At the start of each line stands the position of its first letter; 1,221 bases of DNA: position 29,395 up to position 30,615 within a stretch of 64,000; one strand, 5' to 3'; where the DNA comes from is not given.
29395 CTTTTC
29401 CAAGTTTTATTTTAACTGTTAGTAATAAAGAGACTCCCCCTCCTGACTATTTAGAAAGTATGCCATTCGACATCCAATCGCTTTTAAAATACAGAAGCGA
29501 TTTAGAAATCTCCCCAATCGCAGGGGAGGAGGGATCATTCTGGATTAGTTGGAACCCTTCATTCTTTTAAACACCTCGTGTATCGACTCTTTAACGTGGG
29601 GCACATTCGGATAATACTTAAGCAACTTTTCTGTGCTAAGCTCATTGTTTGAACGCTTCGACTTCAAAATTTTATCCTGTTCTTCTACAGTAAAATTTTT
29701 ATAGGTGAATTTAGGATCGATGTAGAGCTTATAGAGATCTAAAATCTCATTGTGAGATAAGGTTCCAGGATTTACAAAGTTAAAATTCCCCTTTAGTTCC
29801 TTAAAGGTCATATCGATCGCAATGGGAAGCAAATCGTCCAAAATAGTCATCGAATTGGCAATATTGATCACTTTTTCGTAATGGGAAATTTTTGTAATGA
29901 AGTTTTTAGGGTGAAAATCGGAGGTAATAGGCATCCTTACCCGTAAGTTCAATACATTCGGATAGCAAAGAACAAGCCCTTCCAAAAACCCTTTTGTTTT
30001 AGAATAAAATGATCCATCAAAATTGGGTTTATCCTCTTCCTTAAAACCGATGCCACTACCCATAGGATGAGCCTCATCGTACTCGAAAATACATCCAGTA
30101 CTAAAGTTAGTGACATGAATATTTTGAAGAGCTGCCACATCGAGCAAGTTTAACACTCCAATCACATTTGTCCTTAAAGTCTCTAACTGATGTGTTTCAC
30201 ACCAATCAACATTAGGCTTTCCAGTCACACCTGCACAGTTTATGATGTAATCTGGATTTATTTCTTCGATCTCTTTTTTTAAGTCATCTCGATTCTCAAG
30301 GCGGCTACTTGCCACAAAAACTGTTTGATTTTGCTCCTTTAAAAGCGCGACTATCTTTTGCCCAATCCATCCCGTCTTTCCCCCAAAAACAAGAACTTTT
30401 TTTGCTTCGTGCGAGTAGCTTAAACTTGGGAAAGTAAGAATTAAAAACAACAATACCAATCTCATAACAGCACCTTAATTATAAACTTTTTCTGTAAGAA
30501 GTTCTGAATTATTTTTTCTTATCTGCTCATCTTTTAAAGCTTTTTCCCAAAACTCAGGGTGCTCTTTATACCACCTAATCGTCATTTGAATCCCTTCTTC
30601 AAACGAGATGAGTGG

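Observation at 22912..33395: Glycan-modification toolkit in which five normally cytoplasmic, nucleotide-cofactor enzymes carry signal/anchor peptides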

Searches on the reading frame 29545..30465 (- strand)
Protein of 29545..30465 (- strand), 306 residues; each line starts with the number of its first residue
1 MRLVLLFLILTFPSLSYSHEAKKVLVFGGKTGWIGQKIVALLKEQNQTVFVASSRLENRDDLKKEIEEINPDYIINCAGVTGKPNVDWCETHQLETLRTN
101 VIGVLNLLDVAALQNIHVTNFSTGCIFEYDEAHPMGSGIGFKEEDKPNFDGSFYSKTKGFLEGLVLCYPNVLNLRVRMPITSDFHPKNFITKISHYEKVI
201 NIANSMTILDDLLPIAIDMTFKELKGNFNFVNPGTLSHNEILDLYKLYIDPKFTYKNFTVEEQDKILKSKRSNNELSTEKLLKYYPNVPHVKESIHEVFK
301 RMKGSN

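Call 3: search_protein_families(library=pfam, proteins=[window:29545-30465:-], max_evalue=0.01)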
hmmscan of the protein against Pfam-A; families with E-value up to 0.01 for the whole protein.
window:29545-30465:- (306 aa): 5 families
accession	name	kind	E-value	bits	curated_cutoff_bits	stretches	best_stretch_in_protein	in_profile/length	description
PF01370.27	Epimerase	-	6e-15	55.7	20.9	1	29-158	5-146/240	NAD dependent epimerase/dehydratase family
PF04321.23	RmlD_sub_bind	-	4.6e-14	52.6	27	1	23-195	2-165/287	RmlD substrate binding domain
PF16363.11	GDP_Man_Dehyd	-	1.2e-05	25.4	27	1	44-177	49-176/332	GDP-mannose 4,6 dehydratase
PF02719.21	Polysacc_synt_2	-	5.5e-05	22.9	20.2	1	51-117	58-121/293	Polysaccharide biosynthesis protein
PF00106.31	adh_short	-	0.00056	19.9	26.6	0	22-69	1-47/195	short chain dehydrogenase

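Call 4: search_protein_families(library=ncbifam, proteins=[window:29545-30465:-], max_evalue=0.01)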
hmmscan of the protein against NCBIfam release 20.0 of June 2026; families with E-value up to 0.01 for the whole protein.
window:29545-30465:- (306 aa): 8 families
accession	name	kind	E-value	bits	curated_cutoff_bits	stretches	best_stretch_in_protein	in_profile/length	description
TIGR01214.1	rmlD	equivalog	1.8e-12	47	224.05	1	23-193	1-163/285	dTDP-4-dehydrorhamnose reductase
TIGR01181.1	dTDP_gluc_dehyt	equivalog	4.2e-06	26.1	365.1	1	37-201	41-193/321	dTDP-glucose 4,6-dehydratase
TIGR02622.1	CDP_4_6_dhtase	equivalog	0.00016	20.9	278.45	1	44-168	50-168/352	CDP-glucose 4,6-dehydratase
NF041015.1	UDPsulfquin_syn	equivalog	0.001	18.2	575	1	43-129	62-148/384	UDP-sulfoquinovose synthase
TIGR03589.1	PseB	equivalog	0.0022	17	407.75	1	44-117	52-118/324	UDP-N-acetylglucosamine 4,6-dehydratase (inverting)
TIGR01777.1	yfcH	hypoth_equivalog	0.0027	17.3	207.35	0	26-93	2-79/292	TIGR01777 family oxidoreductase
TIGR04130.1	FnlA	equivalog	0.0033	16.4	730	0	72-116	75-116/337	UDP-N-acetylglucosamine 4,6-dehydratase/5-epimerase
NF047837.1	UDPAcbARedWbcJ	equivalog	0.0058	15.6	500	1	23-82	2-58/372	UDP-2-acetamido-2,6-beta-L-arabino-hexul-4-ose reductase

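Call 38: search_protein_families(library=pfam, proteins=[L026:12972-13676:-, L014:8897-9991:+, L018:3909-4895:+, L025:3414-4142:+, L008:10969-11853:+, L018:7882-9000:+, L036:6879-7895:+, L017:3723-4493:+, L050:6428-7189:-, L046:18086-19093:-], max_evalue=0.01)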
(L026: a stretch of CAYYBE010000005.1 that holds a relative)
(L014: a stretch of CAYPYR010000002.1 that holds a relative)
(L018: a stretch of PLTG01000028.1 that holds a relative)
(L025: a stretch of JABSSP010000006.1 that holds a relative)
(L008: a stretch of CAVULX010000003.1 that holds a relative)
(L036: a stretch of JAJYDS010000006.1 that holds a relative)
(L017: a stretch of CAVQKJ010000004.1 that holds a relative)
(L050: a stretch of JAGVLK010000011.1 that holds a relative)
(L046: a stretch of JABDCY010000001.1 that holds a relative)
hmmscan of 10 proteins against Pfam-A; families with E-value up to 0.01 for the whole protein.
L026:12972-13676:- (234 aa): 0 families

L014:8897-9991:+ (364 aa): 10 families
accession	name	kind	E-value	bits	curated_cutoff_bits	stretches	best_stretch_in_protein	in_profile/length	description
PF02719.21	Polysacc_synt_2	-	4.1e-82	276.1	20.2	1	38-311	1-291/293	Polysaccharide biosynthesis protein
PF01370.27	Epimerase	-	6.6e-20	72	20.9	1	38-251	1-236/240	NAD dependent epimerase/dehydratase family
PF01073.25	3Beta_HSD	-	4.5e-13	49.3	22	1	39-162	1-122/280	3-beta hydroxysteroid dehydrogenase/isomerase family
PF16363.11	GDP_Man_Dehyd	-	3.9e-10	40.1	27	1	39-158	1-131/332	GDP-mannose 4,6 dehydratase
PF04321.23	RmlD_sub_bind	-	1.9e-08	34.2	27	1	37-158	2-103/287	RmlD substrate binding domain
PF07993.18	NAD_binding_4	-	5.6e-07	29.4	20.1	1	42-163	3-142/258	Male sterility protein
PF00106.31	adh_short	-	6.3e-05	23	26.6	1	36-177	1-160/195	short chain dehydrogenase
PF13460.12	NAD_binding_10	-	0.00024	21.4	27.2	1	42-158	1-100/184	NAD(P)H-binding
PF05368.20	NmrA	-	0.0059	16.7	27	1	35-122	2-79/298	NmrA-like family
PF01488.26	Shikimate_DH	-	0.0094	16.5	24.3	0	33-131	10-101/138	Shikimate / quinate 5-dehydrogenase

L018:3909-4895:+ (328 aa): 0 families

L025:3414-4142:+ (242 aa): 2 families
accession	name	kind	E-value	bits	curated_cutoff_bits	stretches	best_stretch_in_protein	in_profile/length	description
PF13578.12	Methyltransf_24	-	6e-09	37.2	26.3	1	59-161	1-104/105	Methyltransferase domain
PF08242.18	Methyltransf_12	-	0.00089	20.4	30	1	59-131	1-71/98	Methyltransferase domain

L008:10969-11853:+ (294 aa): 2 families
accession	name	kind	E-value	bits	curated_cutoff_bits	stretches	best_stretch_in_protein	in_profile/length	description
PF24785.1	RXYLT1_C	-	1.5e-07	31.5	27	1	183-241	50-109/187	RXYLT1 C-terminal domain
PF03016.20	Exostosin_GT47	-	5.1e-05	23.2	33.4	1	112-237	173-256/293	Exostosin GT47 domain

L018:7882-9000:+ (372 aa): 2 families
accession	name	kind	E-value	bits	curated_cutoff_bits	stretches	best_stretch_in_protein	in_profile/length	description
PF13578.12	Methyltransf_24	-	9.3e-12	46.2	26.3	1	193-295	1-104/105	Methyltransferase domain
PF04989.18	RMNT_CmcI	-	0.00026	21.2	23.2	1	189-339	33-184/206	Rhamnosyl O-methyltransferase/CmcI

L036:6879-7895:+ (338 aa): 0 families

L017:3723-4493:+ (256 aa): 1 family
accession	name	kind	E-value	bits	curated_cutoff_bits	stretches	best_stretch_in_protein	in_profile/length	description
PF08795.16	DUF1796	-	5.2e-09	36.6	23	1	38-182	2-140/166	Putative papain-like cysteine peptidase (DUF1796)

L050:6428-7189:- (253 aa): 1 family
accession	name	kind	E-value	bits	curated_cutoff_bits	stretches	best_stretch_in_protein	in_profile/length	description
PF03414.19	Glyco_transf_6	-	2.3e-46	158.4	25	1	25-248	76-309/313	Glycosyltransferase family 6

L046:18086-19093:- (335 aa): 0 families

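Call 39: search_protein_families(library=pfam, proteins=[L054:2563-3498:-, L018:3185-3901:+, L026:6547-7251:+, L041:13209-13865:+], max_evalue=1)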
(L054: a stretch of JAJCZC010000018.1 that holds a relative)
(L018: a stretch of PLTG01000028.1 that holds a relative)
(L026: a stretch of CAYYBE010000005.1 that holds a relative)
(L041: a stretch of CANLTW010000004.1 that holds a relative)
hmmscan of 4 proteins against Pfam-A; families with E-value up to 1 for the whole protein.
L054:2563-3498:- (311 aa): 3 families
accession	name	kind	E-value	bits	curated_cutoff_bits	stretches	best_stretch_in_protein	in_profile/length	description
PF04488.21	Gly_transf_sug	-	7.4e-15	55.9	23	1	88-196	1-85/93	Glycosyltransferase sugar-binding region containing DXD motif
PF12919.13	TcdA_TcdB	-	3.2e-09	37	23.6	2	163-188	169-194/382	TcdA/TcdB catalytic glycosyltransferase domain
PF05704.18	Caps_synth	-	0.00065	19.6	24.5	1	120-206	63-152/278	Capsular polysaccharide synthesis protein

L018:3185-3901:+ (238 aa): 3 families
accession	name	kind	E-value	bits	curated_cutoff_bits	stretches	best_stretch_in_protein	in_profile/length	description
PF05050.19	Methyltransf_21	-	4.9e-21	76.1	22.7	1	51-219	6-172/173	Methyltransferase FkbM domain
PF18537.6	CODH_A_N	-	0.13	12.7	32.2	0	11-59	27-74/83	Carbon monoxide dehydrogenase subunit alpha N-terminal domain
PF18016.8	SAM_3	-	0.23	11.9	22.6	1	204-229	10-35/65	SAM domain (Sterile alpha motif)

L026:6547-7251:+ (234 aa): 2 families
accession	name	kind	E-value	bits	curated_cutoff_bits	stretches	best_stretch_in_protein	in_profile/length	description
PF05050.19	Methyltransf_21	-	9.9e-24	84.8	22.7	1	46-211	1-172/173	Methyltransferase FkbM domain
PF04055.27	Radical_SAM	-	0.13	12.9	29.5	1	105-184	40-123/166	Radical SAM superfamily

L041:13209-13865:+ (218 aa): 1 family
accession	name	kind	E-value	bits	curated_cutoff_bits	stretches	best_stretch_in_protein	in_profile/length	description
PF01755.23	Glyco_transf_25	-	3.5e-09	37.3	24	1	52-116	64-125/199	Glycosyltransferase family 25 (LPS biosynthesis protein)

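Call 62: search_protein_families(library=pfam, proteins=[L199:75-797:+], max_evalue=0.001)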
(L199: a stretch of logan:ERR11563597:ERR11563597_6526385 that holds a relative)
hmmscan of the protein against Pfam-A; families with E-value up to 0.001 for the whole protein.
L199:75-797:+ (240 aa): 1 family
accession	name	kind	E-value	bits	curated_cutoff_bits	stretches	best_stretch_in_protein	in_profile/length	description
PF02684.21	LpxB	-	7.9e-46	157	22.6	1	3-210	132-347/374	Lipid-A-disaccharide synthetase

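Call 70: search_protein_families(library=pfam, proteins=[L022:11759-12724:+, L022:12745-13890:+, L022:16757-17683:+, L016:10001-11824:+, L040:6094-7311:-, L040:10323-11093:-, L002:6239-7030:+, L002:9271-10491:+, L004:10989-11708:+, L022:14731-15645:+], max_evalue=0.01)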
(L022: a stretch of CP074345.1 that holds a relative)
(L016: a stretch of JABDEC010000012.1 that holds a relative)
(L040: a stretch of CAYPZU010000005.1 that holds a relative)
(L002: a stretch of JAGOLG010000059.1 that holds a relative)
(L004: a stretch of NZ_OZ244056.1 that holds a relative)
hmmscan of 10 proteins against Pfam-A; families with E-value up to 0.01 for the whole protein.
L022:11759-12724:+ (321 aa): 1 family
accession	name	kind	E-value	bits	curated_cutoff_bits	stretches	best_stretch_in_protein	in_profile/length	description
PF00535.33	Glycos_transf_2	-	0.0014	19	23.3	1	27-84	2-60/168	Glycosyl transferase family 2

L022:12745-13890:+ (381 aa): 0 families

L022:16757-17683:+ (308 aa): 0 families

L016:10001-11824:+ (607 aa): 6 families
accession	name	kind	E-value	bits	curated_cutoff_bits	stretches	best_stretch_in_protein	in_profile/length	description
PF01370.27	Epimerase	-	1.5e-15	57.8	20.9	1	30-170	5-157/240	NAD dependent epimerase/dehydratase family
PF04321.23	RmlD_sub_bind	-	1.5e-14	54.2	27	1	27-178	4-149/287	RmlD substrate binding domain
PF02719.21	Polysacc_synt_2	-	4.6e-05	23.2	20.2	1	57-118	63-121/293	Polysaccharide biosynthesis protein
PF16363.11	GDP_Man_Dehyd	-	5e-05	23.4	27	1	52-174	56-172/332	GDP-mannose 4,6 dehydratase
PF07993.18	NAD_binding_4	-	0.0037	16.9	20.1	1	73-173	90-197/258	Male sterility protein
PF17767.7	NAPRTase_N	-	0.0063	17.3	32.6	1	520-585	26-91/125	Nicotinate phosphoribosyltransferase (NAPRTase) N-terminal domain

L040:6094-7311:- (405 aa): 0 families

L040:10323-11093:- (256 aa): 1 family
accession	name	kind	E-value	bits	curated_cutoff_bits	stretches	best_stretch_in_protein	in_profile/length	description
PF03269.20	DUF268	-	3.5e-34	118.6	25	1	101-231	5-143/176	Caenorhabditis protein of unknown function, DUF268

L002:6239-7030:+ (263 aa): 0 families

L002:9271-10491:+ (406 aa): 1 family
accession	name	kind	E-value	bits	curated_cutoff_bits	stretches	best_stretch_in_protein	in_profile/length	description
PF04577.19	Glyco_transf_61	-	4.8e-17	62.9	27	1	77-292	1-137/137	Glycosyltransferase 61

L004:10989-11708:+ (239 aa): 1 family
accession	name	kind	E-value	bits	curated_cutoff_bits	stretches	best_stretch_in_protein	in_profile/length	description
PF13578.12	Methyltransf_24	-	1.2e-08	36.2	26.3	1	98-149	53-105/105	Methyltransferase domain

L022:14731-15645:+ (304 aa): 2 families
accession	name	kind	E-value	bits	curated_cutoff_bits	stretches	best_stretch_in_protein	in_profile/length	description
PF01697.33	Glyco_transf_92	-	2e-26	93.6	23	1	44-215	18-195/249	Glycosyltransferase family 92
PF13704.12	Glyco_tranf_2_4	-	9.8e-13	48.9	27.5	1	41-142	2-97/98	Glycosyl transferase family 2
